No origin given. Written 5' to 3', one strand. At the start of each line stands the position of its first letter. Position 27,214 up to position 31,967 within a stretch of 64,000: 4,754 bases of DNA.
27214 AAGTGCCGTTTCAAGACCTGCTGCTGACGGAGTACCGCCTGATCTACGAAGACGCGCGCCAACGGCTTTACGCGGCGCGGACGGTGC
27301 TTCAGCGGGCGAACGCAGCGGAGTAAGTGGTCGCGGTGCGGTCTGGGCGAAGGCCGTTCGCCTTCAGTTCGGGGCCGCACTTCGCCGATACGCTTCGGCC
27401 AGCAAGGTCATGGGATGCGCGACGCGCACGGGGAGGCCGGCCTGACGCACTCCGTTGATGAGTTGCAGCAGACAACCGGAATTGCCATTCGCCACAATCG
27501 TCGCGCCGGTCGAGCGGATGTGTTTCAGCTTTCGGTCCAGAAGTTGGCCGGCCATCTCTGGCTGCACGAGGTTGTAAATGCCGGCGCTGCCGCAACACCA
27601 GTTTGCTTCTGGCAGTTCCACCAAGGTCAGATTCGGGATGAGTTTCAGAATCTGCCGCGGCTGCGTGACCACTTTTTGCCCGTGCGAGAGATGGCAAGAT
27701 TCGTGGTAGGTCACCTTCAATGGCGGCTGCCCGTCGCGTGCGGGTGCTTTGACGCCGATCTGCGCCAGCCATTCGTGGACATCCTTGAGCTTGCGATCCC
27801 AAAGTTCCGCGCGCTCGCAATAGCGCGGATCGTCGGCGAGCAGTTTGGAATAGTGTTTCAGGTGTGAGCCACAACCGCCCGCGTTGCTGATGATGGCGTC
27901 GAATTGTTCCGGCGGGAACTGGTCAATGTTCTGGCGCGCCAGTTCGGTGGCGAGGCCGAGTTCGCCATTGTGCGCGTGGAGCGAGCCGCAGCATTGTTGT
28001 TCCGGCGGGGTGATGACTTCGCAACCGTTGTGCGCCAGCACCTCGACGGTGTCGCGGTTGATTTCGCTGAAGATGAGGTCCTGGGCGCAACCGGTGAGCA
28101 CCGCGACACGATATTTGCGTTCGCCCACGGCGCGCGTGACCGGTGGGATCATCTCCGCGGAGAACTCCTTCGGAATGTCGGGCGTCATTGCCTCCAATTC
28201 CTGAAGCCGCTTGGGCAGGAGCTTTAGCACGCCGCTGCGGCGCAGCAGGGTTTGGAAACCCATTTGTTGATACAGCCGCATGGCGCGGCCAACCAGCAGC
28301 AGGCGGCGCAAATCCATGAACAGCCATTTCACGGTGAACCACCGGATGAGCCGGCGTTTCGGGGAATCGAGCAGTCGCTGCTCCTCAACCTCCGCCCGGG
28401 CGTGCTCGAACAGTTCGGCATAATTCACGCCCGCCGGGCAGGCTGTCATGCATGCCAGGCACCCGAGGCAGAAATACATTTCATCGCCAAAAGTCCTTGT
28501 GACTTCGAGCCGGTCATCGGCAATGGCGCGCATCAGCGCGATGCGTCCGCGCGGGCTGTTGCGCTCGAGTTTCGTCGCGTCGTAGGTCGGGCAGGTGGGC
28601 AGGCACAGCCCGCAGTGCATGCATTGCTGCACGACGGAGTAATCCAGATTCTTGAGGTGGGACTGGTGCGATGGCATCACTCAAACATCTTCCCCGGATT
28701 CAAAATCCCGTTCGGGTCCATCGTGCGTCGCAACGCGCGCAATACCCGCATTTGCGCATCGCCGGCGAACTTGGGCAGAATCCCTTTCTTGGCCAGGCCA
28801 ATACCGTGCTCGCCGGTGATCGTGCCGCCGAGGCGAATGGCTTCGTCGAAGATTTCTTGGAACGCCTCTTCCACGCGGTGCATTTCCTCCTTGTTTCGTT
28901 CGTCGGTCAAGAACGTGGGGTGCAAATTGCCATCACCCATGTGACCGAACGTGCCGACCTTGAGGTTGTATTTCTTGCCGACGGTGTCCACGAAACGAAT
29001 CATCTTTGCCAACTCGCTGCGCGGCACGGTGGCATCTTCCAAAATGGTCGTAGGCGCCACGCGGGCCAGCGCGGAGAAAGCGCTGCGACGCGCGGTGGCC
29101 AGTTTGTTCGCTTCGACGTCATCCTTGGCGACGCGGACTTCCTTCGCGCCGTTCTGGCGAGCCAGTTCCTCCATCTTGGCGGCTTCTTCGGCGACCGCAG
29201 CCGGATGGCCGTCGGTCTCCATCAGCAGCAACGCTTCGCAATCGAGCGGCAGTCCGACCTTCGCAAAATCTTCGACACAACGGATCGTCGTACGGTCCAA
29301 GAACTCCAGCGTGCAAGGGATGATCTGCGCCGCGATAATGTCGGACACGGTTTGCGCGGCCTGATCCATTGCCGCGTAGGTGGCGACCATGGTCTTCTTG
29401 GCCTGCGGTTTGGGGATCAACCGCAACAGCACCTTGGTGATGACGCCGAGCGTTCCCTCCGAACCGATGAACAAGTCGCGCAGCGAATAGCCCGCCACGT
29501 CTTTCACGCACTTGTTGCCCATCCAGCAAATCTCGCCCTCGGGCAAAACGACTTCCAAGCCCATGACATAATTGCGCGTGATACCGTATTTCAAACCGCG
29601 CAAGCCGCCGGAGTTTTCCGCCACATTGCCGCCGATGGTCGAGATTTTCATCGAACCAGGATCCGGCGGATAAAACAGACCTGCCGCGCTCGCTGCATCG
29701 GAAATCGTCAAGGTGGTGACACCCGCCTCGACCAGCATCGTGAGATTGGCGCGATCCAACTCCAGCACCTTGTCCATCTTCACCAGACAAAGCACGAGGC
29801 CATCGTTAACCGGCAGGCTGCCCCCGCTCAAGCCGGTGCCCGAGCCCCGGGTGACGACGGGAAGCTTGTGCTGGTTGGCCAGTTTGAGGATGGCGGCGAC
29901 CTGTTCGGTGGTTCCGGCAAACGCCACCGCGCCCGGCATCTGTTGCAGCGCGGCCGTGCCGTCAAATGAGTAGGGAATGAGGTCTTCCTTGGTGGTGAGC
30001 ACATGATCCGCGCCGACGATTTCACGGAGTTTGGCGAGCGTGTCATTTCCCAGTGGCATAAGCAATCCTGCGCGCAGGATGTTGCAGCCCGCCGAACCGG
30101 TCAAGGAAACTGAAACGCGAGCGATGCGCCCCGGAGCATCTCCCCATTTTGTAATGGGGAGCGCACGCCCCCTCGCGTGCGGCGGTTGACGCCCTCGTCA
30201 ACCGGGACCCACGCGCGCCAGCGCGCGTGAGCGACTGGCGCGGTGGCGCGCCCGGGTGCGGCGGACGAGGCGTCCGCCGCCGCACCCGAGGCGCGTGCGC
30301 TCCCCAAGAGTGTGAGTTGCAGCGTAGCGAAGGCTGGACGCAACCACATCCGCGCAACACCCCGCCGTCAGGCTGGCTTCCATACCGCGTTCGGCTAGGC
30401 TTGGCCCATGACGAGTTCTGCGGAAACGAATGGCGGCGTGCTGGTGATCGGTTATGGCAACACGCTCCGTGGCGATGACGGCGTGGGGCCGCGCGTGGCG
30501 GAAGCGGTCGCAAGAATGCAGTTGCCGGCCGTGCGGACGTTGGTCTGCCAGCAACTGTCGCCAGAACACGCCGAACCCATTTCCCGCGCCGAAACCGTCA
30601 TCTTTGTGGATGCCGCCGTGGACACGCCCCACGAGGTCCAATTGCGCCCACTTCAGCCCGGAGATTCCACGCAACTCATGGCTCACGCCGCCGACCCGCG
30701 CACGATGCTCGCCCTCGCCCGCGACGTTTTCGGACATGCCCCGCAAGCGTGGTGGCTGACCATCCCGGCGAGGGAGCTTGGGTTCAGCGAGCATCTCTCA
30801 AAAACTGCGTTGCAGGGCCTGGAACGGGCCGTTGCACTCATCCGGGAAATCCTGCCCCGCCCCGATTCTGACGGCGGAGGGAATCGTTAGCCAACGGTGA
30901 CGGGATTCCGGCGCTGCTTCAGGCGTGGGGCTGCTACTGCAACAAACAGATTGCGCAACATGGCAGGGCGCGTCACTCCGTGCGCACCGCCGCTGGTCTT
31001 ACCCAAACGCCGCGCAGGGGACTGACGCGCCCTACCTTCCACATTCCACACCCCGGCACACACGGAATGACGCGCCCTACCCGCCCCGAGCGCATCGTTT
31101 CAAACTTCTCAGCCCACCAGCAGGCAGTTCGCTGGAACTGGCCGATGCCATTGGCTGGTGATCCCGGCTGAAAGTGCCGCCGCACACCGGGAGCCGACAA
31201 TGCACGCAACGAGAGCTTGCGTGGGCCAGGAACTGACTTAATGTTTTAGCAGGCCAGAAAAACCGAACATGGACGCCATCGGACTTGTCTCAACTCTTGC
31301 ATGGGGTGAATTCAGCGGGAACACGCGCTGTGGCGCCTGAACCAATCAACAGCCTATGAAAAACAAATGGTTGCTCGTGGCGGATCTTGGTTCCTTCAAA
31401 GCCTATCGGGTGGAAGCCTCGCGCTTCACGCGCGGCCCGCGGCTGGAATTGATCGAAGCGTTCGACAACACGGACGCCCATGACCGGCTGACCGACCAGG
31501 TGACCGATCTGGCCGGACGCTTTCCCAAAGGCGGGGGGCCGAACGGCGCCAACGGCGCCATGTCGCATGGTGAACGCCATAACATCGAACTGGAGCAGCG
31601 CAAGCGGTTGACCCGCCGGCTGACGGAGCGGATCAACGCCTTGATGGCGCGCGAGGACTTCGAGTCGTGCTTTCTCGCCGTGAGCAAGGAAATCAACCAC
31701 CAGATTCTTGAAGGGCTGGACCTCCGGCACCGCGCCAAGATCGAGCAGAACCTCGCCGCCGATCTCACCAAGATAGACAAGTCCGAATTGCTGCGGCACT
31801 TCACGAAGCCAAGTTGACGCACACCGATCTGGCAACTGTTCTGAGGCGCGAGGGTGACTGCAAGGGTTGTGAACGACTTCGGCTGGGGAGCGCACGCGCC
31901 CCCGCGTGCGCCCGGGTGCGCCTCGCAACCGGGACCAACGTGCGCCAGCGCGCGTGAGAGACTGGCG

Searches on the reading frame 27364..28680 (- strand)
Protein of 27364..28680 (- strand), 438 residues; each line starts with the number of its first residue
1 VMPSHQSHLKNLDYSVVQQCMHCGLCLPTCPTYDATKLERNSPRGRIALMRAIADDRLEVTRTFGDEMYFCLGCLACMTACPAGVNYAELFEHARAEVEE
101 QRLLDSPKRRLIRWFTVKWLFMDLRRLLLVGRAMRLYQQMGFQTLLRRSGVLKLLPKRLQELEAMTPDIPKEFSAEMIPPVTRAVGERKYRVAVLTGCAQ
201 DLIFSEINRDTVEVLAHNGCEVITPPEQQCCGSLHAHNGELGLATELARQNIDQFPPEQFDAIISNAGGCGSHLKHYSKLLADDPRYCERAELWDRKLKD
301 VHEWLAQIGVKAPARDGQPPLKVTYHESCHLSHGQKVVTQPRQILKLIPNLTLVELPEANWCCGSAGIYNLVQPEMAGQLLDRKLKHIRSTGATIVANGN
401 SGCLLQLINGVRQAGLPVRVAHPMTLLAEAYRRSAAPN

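Call 71: search_protein_families(library=pfam, proteins=[window:27364-28680:-], max_evalue=0.00001)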
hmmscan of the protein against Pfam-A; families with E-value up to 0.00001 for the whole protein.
window:27364-28680:- (438 aa): 7 families
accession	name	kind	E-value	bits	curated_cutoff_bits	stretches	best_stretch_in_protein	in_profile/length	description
PF02754.22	CCG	-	3.5e-34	117.2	20.6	2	323-407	1-84/85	Cysteine-rich domain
PF13183.11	Fer4_8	-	2.8e-12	47.4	27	1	17-85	2-68/68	4Fe-4S dicluster domain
PF13534.11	Fer4_17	-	2.3e-09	38.1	22.2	1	19-86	1-61/61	4Fe-4S dicluster domain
PF12838.12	Fer4_7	-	2e-08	35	27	1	19-85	1-52/52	4Fe-4S dicluster domain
PF13237.11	Fer4_10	-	3e-08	33.9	25.5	0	71-98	9-37/53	4Fe-4S dicluster domain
PF13187.11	Fer4_9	-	3.5e-07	30.6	27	0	71-96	2-27/52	4Fe-4S dicluster domain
PF13484.11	Fer4_16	-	7.1e-06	27.1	30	0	19-83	1-65/66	4Fe-4S double cluster binding domain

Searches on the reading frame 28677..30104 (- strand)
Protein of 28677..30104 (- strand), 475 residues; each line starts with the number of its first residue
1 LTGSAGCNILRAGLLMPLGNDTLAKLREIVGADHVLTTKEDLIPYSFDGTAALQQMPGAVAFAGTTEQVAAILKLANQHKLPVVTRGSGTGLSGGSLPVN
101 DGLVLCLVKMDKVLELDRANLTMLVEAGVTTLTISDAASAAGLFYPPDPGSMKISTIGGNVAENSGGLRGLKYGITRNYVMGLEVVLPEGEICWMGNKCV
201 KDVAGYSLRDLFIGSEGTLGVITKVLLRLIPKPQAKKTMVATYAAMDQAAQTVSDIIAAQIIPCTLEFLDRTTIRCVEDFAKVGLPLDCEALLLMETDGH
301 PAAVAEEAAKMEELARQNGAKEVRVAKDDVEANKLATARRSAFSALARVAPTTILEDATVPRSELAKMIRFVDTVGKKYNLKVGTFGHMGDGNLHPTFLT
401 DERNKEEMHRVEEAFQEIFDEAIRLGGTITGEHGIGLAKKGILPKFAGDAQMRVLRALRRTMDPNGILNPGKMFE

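Call 8: search_protein_families(library=pfam, proteins=[window:28677-30104:-])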
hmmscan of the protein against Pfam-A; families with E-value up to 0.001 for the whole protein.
window:28677-30104:- (475 aa): 2 families
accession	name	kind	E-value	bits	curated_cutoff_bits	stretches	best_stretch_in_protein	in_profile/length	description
PF02913.24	FAD-oxidase_C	-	1.6e-73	248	21.2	1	232-473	1-248/248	FAD linked oxidases, C-terminal domain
PF01565.28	FAD_binding_4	-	8.7e-39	132.8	26.4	1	57-195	1-138/139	FAD binding domain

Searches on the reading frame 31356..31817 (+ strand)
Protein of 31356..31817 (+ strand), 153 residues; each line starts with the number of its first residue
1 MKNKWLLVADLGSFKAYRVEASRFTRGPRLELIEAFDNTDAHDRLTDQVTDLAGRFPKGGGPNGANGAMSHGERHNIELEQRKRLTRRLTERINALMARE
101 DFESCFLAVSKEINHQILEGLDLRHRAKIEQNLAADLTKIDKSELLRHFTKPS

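Call 82: search_protein_families(library=pfam, proteins=[window:31356-31817:+], max_evalue=0.001)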
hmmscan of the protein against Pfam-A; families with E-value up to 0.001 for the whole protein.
window:31356-31817:+ (153 aa): 2 families
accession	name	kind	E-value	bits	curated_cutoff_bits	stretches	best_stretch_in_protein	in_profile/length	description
PF10116.14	Host_attach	-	3.7e-18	66.9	26.7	1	5-148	1-137/138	Protein required for attachment to host cells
PF18856.6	baeRF_family12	-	5e-05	24.4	27.7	1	5-148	3-137/138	Bacterial archaeo-eukaryotic release factor family 12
